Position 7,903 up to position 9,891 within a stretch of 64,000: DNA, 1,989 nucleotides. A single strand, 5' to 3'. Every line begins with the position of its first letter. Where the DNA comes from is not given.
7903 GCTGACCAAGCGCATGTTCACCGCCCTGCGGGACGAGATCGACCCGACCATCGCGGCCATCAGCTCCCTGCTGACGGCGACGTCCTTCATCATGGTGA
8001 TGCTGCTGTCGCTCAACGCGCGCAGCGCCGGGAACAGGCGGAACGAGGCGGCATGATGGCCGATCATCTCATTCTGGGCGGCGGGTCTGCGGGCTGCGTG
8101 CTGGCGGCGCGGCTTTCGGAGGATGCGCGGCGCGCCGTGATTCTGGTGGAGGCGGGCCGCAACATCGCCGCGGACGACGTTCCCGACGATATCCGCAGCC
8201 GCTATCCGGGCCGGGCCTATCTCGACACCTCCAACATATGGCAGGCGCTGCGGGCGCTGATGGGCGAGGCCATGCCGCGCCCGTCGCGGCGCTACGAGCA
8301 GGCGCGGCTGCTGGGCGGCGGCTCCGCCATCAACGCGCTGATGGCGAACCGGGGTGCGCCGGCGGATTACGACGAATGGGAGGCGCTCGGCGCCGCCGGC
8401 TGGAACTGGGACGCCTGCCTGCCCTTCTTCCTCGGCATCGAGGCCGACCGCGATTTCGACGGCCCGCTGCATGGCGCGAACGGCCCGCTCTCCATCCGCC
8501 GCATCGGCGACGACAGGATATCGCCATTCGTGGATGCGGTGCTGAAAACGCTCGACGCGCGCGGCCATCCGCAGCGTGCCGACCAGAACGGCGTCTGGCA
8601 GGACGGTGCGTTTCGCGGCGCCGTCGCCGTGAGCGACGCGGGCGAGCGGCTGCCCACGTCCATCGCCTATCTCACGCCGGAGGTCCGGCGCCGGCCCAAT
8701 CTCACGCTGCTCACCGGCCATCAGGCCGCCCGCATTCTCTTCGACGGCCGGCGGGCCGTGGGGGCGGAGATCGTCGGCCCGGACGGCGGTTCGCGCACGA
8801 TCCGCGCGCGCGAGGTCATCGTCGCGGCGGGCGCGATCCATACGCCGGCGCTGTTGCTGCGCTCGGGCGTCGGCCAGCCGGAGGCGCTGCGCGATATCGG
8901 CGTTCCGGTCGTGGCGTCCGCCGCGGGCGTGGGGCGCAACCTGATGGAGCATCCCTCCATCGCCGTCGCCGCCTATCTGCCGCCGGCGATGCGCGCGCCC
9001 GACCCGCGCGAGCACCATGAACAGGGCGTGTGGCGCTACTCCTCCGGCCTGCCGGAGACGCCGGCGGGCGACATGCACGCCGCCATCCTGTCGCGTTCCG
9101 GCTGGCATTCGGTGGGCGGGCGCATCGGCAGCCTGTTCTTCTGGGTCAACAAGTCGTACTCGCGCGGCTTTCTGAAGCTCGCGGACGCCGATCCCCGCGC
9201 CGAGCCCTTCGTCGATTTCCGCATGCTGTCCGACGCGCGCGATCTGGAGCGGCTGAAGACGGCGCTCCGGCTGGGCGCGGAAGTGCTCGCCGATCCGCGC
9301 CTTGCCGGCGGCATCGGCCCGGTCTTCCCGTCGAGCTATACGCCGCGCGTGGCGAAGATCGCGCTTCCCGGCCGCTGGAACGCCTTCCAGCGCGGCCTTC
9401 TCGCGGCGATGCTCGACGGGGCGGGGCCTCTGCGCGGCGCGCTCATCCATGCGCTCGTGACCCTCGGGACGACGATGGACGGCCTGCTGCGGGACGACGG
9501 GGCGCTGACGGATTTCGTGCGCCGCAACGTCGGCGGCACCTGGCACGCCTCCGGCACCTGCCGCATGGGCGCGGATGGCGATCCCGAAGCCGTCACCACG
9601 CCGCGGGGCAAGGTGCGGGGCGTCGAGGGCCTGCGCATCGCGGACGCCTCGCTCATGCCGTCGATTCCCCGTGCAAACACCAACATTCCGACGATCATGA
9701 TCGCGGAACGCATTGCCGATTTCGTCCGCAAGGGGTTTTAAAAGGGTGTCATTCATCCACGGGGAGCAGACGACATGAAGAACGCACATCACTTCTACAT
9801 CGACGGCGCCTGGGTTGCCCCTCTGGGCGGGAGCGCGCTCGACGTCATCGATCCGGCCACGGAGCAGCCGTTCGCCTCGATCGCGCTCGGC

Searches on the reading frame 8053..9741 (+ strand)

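Call 7: search_protein_families(library=pfam, proteins=[window:8053-9741:+], max_evalue=0.001)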
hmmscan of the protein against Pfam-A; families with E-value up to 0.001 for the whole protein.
window:8053-9741:+ (562 aa): 6 families
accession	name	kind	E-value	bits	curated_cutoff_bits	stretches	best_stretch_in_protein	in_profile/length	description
PF00732.25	GMC_oxred_N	-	5.8e-37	128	23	1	4-301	2-217/218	GMC oxidoreductase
PF05199.19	GMC_oxred_C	-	2e-32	113.1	24.6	1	369-551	2-139/139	GMC oxidoreductase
PF00890.30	FAD_binding_2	-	5.9e-06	26.2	20.4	0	202-264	143-206/414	FAD binding domain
PF07992.20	Pyr_redox_2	-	7.7e-05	22.7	26.1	0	4-41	2-38/291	Pyridine nucleotide-disulphide oxidoreductase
PF13450.12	NAD_binding_8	-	0.0001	23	21.9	1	7-68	1-67/68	NAD(P)-binding Rossmann-like domain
PF05834.18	Lycopene_cycl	-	0.00097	18.7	23.4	0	4-38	1-36/380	Lycopene cyclase protein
